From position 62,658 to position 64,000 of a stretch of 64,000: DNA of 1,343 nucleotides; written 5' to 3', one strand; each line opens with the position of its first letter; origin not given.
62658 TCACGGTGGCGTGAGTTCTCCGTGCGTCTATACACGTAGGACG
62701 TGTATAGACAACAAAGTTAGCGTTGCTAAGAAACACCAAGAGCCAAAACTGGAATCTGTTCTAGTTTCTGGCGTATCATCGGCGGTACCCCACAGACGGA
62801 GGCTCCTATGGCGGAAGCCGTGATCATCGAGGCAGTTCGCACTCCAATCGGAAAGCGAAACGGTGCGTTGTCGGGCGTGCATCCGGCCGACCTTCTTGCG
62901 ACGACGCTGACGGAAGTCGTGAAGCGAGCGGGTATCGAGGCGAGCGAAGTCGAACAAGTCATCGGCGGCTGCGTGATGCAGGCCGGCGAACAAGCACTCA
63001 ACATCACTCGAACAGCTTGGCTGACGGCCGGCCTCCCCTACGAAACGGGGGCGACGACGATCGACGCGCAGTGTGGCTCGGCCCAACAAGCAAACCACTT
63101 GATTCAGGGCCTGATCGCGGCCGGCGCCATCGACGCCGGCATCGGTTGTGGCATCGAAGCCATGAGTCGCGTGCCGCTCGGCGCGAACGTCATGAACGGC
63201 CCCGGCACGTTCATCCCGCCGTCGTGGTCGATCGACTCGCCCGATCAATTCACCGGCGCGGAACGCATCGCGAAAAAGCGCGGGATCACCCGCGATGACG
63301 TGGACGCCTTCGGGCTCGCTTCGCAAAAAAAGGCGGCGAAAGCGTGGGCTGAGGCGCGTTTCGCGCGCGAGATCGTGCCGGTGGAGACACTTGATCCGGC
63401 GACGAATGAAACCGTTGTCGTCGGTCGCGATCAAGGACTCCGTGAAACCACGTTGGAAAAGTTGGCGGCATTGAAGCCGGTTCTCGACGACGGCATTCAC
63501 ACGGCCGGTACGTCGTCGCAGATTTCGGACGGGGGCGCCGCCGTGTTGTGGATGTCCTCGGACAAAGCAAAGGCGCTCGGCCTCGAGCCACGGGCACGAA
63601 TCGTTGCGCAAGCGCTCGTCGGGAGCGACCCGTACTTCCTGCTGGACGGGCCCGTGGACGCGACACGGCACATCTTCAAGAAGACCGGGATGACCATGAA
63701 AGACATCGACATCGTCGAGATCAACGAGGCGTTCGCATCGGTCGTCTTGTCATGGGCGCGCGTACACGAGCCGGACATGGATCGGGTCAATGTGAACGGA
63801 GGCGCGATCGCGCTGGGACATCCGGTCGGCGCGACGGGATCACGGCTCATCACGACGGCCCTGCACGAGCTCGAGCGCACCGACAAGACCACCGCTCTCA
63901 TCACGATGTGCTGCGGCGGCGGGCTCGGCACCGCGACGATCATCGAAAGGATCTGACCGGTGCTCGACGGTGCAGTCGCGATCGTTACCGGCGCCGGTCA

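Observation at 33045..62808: KstR regulon: a KstR ortholog plus at least eight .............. operators define a sterol side-chain catabolic locus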

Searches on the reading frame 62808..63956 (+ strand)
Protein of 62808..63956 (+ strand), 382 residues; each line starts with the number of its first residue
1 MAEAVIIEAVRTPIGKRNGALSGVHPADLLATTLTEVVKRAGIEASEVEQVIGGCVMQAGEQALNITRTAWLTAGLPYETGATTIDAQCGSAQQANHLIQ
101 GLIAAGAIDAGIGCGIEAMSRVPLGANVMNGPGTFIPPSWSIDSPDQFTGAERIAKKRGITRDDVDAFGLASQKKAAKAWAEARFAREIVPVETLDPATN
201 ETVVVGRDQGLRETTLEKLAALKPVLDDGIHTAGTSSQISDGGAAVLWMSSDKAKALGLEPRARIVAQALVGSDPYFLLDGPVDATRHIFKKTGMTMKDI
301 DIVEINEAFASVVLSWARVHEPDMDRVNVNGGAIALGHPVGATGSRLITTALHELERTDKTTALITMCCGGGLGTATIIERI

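Call 9: search_protein_families(library=pfam, proteins=[window:62808-63956:+])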
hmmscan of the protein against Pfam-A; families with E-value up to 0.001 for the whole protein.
window:62808-63956:+ (382 aa): 2 families
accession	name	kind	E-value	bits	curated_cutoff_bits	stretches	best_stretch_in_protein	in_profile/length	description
PF00108.29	Thiolase_N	-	1.9e-59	201.6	26.4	1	5-251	2-259/260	Thiolase, N-terminal domain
PF02803.24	Thiolase_C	-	1.6e-42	144.5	27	1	260-381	2-123/123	Thiolase, C-terminal domain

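Call 11: search_protein_families(library=ncbifam, proteins=[window:62808-63956:+])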
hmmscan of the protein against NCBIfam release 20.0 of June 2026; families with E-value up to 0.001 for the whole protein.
window:62808-63956:+ (382 aa): 39 families (the best 25 are shown)
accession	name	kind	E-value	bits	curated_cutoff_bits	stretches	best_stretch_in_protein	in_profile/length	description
NF005889.0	PRK07850.1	equivalog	1.5e-201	669.5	515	1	1-382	1-387/387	steroid 3-ketoacyl-CoA thiolase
NF005865.0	PRK07801.1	equivalog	7e-121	404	591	1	1-382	1-382/382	acetyl-CoA C-acetyltransferase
TIGR01930.1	AcCoA-C-Actrans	subfamily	2.6e-118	395.3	240.55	1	6-380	1-385/385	acetyl-CoA C-acyltransferase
NF005077.0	PRK06504.1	subfamily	6.9e-114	381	590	1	1-382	1-390/390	acetyl-CoA C-acetyltransferase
NF006090.0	PRK08242.1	equivalog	8.4e-108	361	514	1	1-382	1-402/402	acetyl-CoA C-acetyltransferase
NF006510.0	PRK08947.1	equivalog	1.2e-92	310.9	519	1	1-382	1-387/387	acetyl-CoA C-acyltransferase FadA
NF006551.0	PRK09050.1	subfamily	1.4e-91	307.6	605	2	150-382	166-401/401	3-oxoadipyl-CoA thiolase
NF006552.0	PRK09051.1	subfamily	2.6e-90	303.5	565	2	150-382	162-395/395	beta-ketothiolase BktB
TIGR02430.1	pcaF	equivalog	6.7e-90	302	597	2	150-382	165-400/400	3-oxoadipyl-CoA thiolase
NF005805.0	PRK07661.1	equivalog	8.5e-89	298.2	633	1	1-381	1-390/391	acetyl-CoA C-acetyltransferase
NF004853.0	PRK06205.1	subfamily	1.1e-87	294.7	551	2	150-382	164-403/404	acetyl-CoA C-acetyltransferase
NF004682.0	PRK06025.1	subfamily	4.1e-87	293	568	2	229-382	264-417/417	acetyl-CoA C-acetyltransferase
NF006553.0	PRK09052.1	equivalog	1.7e-85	287.4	567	1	2-382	6-399/399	acetyl-CoA C-acyltransferase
NF005890.0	PRK07851.1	equivalog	4.9e-84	282.7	580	2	150-382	176-405/406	acetyl-CoA C-acetyltransferase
NF005033.0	PRK06445.1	equivalog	7.1e-84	282.2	511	1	23-382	30-395/395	acetyl-CoA C-acetyltransferase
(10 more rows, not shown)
